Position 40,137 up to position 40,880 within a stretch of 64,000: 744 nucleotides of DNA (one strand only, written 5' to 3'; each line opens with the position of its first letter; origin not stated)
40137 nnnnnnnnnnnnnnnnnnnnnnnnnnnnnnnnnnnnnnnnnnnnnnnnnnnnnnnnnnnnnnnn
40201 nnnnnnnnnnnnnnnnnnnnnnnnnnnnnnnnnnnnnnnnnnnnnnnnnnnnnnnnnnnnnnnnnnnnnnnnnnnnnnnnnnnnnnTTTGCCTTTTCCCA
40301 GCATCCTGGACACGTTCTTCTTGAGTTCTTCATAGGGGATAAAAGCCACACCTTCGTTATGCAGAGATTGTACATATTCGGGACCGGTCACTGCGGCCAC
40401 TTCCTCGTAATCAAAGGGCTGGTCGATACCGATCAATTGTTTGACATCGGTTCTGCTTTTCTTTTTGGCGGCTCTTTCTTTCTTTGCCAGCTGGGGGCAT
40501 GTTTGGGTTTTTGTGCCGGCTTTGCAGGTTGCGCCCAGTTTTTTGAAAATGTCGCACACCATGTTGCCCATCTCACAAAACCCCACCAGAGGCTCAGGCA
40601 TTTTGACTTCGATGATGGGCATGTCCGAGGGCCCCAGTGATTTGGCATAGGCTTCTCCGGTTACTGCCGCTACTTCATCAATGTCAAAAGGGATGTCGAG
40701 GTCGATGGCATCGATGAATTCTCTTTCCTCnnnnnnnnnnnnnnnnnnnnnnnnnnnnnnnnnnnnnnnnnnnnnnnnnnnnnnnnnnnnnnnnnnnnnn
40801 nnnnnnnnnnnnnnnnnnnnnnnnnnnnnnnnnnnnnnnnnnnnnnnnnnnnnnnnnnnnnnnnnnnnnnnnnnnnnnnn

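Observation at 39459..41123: REC-[140-aa Cys4 module]x2-REC protein with no known output domain, under sigma54 control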

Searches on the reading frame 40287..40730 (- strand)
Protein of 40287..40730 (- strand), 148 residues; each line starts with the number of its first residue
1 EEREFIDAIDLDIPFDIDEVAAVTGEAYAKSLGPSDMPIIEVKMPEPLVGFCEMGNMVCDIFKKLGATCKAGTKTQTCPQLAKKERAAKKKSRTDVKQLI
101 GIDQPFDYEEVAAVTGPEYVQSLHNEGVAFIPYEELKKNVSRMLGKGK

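Call 7: search_solved_structures(query=window:40287-40730:-, max_evalue=10)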
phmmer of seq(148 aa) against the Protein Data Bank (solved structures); distinct sequences matched with E-value up to 10: 1.
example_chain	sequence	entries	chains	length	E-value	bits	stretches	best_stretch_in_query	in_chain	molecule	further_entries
9hd7_3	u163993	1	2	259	1.9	12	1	64-106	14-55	Chlorophyll a-b binding protein, chloroplastic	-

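Call 29: find_related_loci(query=A2, collection=genome_contigs, flank=8000)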
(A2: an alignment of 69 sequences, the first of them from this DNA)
Query A2 (140 aa) in genome_contigs; peptide patterns used: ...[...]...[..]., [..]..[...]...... (x = any residue, [..] = any of these).
174 stretches matched a pattern; 159 encode a relative of the query (tblastn E <= 1e-3); the best 80 are kept; 80 distinct loci.
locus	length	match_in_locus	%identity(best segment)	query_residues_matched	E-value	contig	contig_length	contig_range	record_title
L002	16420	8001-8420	88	1-140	4e-77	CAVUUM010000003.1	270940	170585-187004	MAG: uncultured delta proteobacterium isolate MFD03804.bin.2.56 genome assembly, contig: contig_26604, whole genome shot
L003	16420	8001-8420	88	1-140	5e-77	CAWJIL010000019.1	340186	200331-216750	MAG: uncultured delta proteobacterium isolate MFD03804.bin.1.170 genome assembly, contig: contig_6781, whole genome shot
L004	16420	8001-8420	86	1-140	3e-75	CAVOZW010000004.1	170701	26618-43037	MAG: uncultured delta proteobacterium isolate MFD09964.bin.1.31 genome assembly, contig: contig_20988, whole genome shot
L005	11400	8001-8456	82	2-140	1e-72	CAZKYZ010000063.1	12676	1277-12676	MAG TPA_asm: uncultured Desulfobacterales bacterium isolate binchicken_co86_18 genome assembly, contig: NODE_1634_length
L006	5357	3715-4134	86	1-140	1e-72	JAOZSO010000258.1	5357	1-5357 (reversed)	MAG: Desulfobacterales bacterium isolate GMC6.metabat2.208 GMC6_23257_length_5357_cov_7.265749, whole genome shotgun seq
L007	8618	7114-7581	85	2-140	5e-72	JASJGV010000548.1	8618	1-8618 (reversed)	MAG: Desulfobacterales bacterium isolate ChS5.bin.23 ChesSed_k141_915034, whole genome shotgun sequence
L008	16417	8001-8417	76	2-140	1e-66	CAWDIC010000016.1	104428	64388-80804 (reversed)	MAG: uncultured delta proteobacterium isolate MFD03804.bin.2.20 genome assembly, contig: contig_90639, whole genome shot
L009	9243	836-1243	81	2-137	1e-66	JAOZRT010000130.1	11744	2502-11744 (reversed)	MAG: Desulfobacterales bacterium isolate GMC6.concoct.7 GMC6_6012_length_11744_cov_10.852853, whole genome shotgun seque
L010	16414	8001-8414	80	2-139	2e-66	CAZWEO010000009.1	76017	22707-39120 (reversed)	MAG TPA_asm: uncultured Desulfobacterales bacterium isolate SRP077602_co5_466 genome assembly, contig: NODE_1360_length_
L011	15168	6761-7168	78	2-137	4e-66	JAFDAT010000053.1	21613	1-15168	MAG: Deltaproteobacteria bacterium isolate AB_69_Bin_102 AB_69_Bin_102_scaffold_7642, whole genome shotgun sequence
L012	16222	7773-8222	80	1-137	2e-65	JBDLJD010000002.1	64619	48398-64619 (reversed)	MAG: Thermodesulfobacteriota bacterium isolate MAG075 MAG075_2, whole genome shotgun sequence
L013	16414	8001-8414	71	2-140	9e-65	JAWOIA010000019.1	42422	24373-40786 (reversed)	MAG: Desulfosarcina sp. isolate CWP5-1.bin.79 k191_3461729, whole genome shotgun sequence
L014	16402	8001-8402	70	2-136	4e-63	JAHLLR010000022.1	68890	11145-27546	MAG: Deltaproteobacteria bacterium isolate MAG100 NODE_1152_length_68890_cov_19.572906, whole genome shotgun sequence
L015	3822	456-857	70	2-136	5e-63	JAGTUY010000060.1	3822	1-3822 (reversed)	MAG: Desulfosarcina sp. isolate SH-MAG93 SH-MAG93_contig_000060, whole genome shotgun sequence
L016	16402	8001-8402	68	2-136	1e-62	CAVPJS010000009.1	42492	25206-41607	MAG: uncultured delta proteobacterium isolate MFD09964.bin.3.367 genome assembly, contig: contig_17206, whole genome sho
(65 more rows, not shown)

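Call 33: predict_structure(alignment_id=A2)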
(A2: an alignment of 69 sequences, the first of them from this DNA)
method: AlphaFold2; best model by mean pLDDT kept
length: 140 residues; sequences in the alignment: 69
mean_pLDDT: 68.2   pTM: 0.29
mean pLDDT of the five models: 68.2, 63.9, 62.6, 61.7, 60.4
residues with pLDDT >= 90: 3; 70-90: 60; 50-70: 64; < 50: 13
segments of 3 or more residues with pLDDT < 50: 1-3, 36-38, 42-44, 48-50
pLDDT, mean of each block of 10 residues (from residue 1): 63 86 68 52 49 58 61 61 65 80 85 71 72 84
secondary structure, 60 per line:
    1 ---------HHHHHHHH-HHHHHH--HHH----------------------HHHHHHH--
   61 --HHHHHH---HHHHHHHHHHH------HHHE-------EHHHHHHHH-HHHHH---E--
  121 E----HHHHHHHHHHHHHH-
elements in order: H10-17 H19-24 H52-58 H63-68 H72-82 H101-108 H110-114 H126-139

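Call 38: fold_search(model_id=the predicted structure, library=pdb)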
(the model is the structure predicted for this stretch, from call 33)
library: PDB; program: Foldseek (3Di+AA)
matches with E <= 10: 0; with E <= 0.001: 0
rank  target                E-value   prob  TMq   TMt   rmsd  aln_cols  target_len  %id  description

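Call 39: search_protein_representatives(alignment_id=A2)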
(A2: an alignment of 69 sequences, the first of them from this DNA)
Query: 69 sequences, 140 profile positions. Proteins with E-value up to 0.001 (for the whole library): 68; up to 1e-10: 50; up to 1e-30: 16. The best 68 are listed.
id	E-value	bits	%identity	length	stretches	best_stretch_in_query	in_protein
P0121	1.2e-123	424.2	-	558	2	2-139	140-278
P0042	2.4e-119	410.3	-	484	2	1-138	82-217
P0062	1.0e-114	395.2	-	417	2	4-135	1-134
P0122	1.8e-60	219.5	-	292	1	1-138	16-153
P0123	4.7e-60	218.1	-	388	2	1-138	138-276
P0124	2.2e-58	212.7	-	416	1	1-139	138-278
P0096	1.1e-57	210.4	-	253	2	2-137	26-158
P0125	2.2e-55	203.0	-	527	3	36-138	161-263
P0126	4.2e-51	189.1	-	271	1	2-126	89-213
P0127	1.1e-48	181.2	-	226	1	1-125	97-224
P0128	1.2e-48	181.2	-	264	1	1-120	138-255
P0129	5.2e-41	156.4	-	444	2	35-138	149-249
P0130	4.9e-35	137.0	-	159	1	2-85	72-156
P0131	1.0e-33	132.8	-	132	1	50-137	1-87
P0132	3.1e-33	131.2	-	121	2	1-75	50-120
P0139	5.4e-22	94.8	-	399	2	2-122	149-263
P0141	1.3e-16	77.3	-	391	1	2-122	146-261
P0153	2.5e-13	66.7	-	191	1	10-122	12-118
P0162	5.5e-12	62.3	-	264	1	76-136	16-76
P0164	2.1e-11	60.4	-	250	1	83-133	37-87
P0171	2.7e-10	56.9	-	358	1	7-126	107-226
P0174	1.5e-07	48.0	-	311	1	77-134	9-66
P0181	5.1e-05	39.8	-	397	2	2-41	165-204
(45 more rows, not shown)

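Call 42: search_protein_families(library=pfam, proteins=[P0164, P0174, P0162, P0139, P0141, P0171, P0125, P0181], max_evalue=0.01)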
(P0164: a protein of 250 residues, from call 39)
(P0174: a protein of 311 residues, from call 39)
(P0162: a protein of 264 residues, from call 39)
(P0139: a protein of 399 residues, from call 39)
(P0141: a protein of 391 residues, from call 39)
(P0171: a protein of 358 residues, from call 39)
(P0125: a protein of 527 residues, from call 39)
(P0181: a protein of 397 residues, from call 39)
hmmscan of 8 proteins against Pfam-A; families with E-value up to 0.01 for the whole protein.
P0164 (250 aa): 0 families

P0174 (311 aa): 1 family
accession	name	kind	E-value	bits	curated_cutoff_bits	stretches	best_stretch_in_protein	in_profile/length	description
PF01597.25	GCV_H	-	0.00098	19.5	22.2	1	194-234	2-42/122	Glycine cleavage H-protein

P0162 (264 aa): 1 family
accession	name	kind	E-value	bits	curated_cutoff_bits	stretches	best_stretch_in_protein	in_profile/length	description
PF01597.25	GCV_H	-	3.3e-16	59.7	22.2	1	100-210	2-111/122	Glycine cleavage H-protein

P0139 (399 aa): 2 families
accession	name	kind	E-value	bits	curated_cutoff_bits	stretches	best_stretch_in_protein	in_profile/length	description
PF00072.30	Response_reg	-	1.6e-56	189.7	30.2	2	281-389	1-109/111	Response regulator receiver domain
PF06490.17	FleQ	-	0.00012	22.7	22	0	13-125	1-104/108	Flagellar regulatory protein FleQ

P0141 (391 aa): 5 families
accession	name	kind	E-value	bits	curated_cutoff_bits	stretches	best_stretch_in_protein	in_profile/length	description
PF00072.30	Response_reg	-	2.7e-64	214.7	30.2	2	277-385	1-109/111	Response regulator receiver domain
PF02254.24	TrkA_N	-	2.1e-08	34.9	23.8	1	5-87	23-101/116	TrkA-N domain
PF23198.2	PDE8A_N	-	1.6e-06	28.5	29.6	1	3-70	10-78/147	PDE8A-like, N-terminal domain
PF18428.7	BRCT_3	-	0.00011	22.6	26.1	0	4-59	6-60/102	BRCA1 C Terminus (BRCT) domain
PF02374.21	ArsA_ATPase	-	0.0056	16.4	24.3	0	280-326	83-132/305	Anion-transporting ATPase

P0171 (358 aa): 2 families
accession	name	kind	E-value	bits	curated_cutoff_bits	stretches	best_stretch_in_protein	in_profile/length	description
PF00072.30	Response_reg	-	1.2e-59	199.7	30.2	2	241-351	1-111/111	Response regulator receiver domain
PF23198.2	PDE8A_N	-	0.0014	19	29.6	0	241-291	13-63/147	PDE8A-like, N-terminal domain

P0125 (527 aa): 1 family
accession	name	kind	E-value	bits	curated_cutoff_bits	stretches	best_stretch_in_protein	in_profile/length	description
PF00072.30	Response_reg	-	8.8e-60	200.2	30.2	2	7-116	1-110/111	Response regulator receiver domain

P0181 (397 aa): 4 families
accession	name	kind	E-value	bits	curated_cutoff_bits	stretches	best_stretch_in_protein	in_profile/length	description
PF00072.30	Response_reg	-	1.6e-53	180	30.2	2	6-114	1-109/111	Response regulator receiver domain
PF07166.16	DUF1398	-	0.0024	18.4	22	0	312-377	16-81/119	Protein of unknown function (DUF1398)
PF23198.2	PDE8A_N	-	0.0054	17.1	29.6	0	6-59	13-66/147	PDE8A-like, N-terminal domain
PF06490.17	FleQ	-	0.0083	16.9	22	0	282-362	2-80/108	Flagellar regulatory protein FleQ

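Call 45: find_encoding_contigs(protein=P0141, flank=8000, max_places=3)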
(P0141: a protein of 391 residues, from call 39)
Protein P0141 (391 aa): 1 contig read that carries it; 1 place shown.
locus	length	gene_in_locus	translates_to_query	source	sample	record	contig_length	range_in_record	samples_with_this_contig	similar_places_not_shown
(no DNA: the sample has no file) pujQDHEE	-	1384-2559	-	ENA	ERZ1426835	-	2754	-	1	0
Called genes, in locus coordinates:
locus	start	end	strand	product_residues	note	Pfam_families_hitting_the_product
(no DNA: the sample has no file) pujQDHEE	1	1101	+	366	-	?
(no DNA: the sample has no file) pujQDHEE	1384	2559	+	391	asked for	PF00072:Response_reg, PF02254:TrkA_N (faint), PF23198:PDE8A_N (faint), PF00072:Response_reg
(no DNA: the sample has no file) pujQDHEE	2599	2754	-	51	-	?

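Call 46: find_encoding_contigs(protein=P0164, flank=8000, max_places=3)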
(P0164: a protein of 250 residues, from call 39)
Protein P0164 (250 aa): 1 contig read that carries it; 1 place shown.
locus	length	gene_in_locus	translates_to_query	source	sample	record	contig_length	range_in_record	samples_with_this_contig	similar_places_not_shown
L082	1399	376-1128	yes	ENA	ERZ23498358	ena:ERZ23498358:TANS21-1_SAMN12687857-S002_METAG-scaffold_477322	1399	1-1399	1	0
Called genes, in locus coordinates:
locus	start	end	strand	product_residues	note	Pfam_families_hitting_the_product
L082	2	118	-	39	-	?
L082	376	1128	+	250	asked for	-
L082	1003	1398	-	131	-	?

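Call 51: find_encoding_contigs(protein=P0153, flank=8000, max_places=2)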
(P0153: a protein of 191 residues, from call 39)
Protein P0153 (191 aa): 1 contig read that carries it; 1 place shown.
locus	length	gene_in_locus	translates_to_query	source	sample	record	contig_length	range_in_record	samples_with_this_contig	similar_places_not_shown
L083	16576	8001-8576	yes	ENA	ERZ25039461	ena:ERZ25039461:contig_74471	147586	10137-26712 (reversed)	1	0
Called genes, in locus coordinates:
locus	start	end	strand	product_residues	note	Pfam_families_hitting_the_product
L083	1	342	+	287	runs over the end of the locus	PF26061:DUF8021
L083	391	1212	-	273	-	PF14378:PAP2_3, PF01569:PAP2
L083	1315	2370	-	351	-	PF07883:Cupin_2 (faint)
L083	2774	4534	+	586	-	PF24696:UGSC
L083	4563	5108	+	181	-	-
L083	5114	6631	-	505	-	PF25021:TEN_NHL, PF24684:Vgb_lyase (faint), PF25021:TEN_NHL (weak), PF01436:NHL (weak)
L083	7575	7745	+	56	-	-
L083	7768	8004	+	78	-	PF00072:Response_reg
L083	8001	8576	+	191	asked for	-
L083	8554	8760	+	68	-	PF00072:Response_reg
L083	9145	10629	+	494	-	-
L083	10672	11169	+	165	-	PF10825:DUF2752 (weak)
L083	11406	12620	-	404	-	PF00248:Aldo_ket_red, PF13183:Fer4_8 (faint), PF13534:Fer4_17 (faint), PF13187:Fer4_9 (weak)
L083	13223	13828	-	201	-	-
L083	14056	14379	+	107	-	-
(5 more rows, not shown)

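Call 61: search_solved_structures(query=A2, max_evalue=10)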
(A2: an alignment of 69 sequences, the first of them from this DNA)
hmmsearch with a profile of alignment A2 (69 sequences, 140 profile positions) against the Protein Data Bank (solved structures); distinct sequences matched with E-value up to 10: 1.
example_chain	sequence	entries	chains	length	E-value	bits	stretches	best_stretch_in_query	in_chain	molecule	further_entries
7joq_I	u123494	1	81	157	0.24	14.9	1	23-107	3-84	Small Terminase subunit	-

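Call 90: find_encoding_contigs(protein=P0162, flank=8000, max_places=3)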
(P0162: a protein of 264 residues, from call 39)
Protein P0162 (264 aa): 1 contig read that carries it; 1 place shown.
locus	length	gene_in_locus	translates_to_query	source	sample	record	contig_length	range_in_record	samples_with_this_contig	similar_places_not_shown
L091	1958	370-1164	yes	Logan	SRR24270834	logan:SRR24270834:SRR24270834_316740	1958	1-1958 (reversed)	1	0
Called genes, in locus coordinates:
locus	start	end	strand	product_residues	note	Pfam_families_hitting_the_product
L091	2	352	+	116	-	?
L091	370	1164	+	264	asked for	PF01597:GCV_H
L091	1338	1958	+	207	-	?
